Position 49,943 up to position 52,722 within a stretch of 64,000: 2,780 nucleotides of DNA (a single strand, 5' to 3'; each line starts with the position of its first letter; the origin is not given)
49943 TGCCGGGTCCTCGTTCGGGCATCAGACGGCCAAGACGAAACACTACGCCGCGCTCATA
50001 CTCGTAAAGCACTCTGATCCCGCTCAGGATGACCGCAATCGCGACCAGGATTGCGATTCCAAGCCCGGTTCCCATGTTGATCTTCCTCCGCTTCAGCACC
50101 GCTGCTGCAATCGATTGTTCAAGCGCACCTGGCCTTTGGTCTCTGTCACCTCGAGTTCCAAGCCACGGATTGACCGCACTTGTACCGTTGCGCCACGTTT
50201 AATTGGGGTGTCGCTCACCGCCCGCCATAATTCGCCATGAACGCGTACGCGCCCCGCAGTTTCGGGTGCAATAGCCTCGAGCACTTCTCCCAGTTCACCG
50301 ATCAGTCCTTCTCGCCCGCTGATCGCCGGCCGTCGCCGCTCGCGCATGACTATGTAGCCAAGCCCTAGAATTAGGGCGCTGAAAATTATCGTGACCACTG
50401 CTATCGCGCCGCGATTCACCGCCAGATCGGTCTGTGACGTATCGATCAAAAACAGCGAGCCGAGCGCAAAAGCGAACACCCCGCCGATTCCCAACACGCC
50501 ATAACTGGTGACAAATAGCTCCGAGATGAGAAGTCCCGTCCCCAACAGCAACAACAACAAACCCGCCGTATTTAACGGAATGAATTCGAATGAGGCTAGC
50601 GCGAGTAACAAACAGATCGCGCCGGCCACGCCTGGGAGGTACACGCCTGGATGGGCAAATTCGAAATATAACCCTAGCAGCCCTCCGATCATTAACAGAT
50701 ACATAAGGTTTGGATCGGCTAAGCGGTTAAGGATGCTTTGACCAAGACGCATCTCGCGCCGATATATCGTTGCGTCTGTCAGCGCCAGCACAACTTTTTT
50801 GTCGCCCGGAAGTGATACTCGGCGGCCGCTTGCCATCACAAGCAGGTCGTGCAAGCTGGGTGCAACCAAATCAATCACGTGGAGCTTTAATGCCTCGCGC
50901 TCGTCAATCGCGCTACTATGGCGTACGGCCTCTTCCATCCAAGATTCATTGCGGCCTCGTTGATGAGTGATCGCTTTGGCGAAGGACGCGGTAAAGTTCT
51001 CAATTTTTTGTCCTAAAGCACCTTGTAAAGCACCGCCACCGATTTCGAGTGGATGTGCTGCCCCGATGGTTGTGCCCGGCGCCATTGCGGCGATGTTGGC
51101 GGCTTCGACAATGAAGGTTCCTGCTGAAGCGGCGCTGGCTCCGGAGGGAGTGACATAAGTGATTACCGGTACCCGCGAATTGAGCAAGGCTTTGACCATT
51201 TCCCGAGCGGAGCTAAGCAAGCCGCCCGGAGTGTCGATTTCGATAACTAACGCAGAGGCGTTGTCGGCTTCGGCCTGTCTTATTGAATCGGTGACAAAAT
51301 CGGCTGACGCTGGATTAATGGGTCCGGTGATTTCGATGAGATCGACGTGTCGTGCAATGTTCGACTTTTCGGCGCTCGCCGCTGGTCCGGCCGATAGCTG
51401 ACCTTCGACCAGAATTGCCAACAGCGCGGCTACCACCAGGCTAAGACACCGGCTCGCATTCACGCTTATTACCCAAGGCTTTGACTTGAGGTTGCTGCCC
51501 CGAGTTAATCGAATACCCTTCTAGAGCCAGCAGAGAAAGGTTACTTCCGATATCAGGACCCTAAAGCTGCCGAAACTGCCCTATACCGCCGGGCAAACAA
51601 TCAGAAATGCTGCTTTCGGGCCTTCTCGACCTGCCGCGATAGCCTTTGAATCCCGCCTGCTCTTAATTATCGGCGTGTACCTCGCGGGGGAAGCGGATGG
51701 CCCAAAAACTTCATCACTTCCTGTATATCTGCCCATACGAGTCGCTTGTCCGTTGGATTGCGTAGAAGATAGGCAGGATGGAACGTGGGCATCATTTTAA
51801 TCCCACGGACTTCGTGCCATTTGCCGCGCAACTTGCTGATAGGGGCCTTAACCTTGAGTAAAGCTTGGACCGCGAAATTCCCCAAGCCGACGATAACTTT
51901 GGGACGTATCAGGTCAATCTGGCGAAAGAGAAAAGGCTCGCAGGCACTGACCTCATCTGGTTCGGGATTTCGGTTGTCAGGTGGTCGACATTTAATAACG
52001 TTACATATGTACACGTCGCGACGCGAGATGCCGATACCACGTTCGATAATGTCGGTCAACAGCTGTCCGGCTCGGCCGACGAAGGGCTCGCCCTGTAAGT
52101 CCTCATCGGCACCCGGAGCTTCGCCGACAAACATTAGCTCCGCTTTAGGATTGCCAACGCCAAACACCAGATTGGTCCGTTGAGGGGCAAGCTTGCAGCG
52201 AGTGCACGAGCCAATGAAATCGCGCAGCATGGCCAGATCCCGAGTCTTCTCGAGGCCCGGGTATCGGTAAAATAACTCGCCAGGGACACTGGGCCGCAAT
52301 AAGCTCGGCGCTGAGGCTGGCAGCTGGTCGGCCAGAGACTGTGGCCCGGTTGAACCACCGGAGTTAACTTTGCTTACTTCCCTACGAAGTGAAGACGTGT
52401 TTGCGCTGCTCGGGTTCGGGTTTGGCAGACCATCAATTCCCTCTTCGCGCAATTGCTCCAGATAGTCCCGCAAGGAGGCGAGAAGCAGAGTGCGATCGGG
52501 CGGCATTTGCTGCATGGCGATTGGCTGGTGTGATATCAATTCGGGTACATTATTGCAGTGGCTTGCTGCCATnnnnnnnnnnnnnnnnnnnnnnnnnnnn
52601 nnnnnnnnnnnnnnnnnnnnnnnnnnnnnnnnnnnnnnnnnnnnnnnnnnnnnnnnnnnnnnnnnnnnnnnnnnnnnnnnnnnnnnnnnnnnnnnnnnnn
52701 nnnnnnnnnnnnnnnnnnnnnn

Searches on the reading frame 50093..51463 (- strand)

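Call 20: search_protein_families(library=pfam, proteins=[window:50093-51463:-], max_evalue=0.001)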
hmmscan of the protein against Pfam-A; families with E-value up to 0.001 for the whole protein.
window:50093-51463:- (456 aa): 4 families
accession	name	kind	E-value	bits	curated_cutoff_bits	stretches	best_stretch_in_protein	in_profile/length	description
PF24961.1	NfeD_membrane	-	1.4e-23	83.6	26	1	252-367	1-115/119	NfeD integral membrane domain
PF25145.1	NfeD1b_N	-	1.6e-19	70.7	40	1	40-195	2-150/189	NfeD1b, N-terminal domain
PF01957.25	NfeD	-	6.8e-14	52.2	29.1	1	385-440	2-56/57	NfeD-like C-terminal, partner-binding domain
PF00574.28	CLP_protease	-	1.9e-05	25.1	20.2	1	42-201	18-179/182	Clp protease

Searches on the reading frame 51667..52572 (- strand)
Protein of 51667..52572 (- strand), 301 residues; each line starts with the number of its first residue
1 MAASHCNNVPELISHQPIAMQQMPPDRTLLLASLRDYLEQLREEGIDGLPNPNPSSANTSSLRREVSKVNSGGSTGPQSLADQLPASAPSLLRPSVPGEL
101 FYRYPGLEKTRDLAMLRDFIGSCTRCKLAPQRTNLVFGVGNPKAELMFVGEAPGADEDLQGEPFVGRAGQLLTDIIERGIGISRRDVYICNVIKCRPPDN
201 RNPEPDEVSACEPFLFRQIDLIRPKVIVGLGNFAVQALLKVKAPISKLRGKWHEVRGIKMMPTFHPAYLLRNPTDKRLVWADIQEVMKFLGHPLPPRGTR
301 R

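Call 20: search_protein_families(library=pfam, proteins=[window:51667-52572:-], max_evalue=0.001)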
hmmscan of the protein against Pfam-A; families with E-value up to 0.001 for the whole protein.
window:51667-52572:- (301 aa): 1 family
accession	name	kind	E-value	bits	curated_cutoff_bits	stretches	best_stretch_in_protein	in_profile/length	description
PF03167.25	UDG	-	6.8e-40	136.9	24.3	1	137-283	1-140/141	Uracil DNA glycosylase superfamily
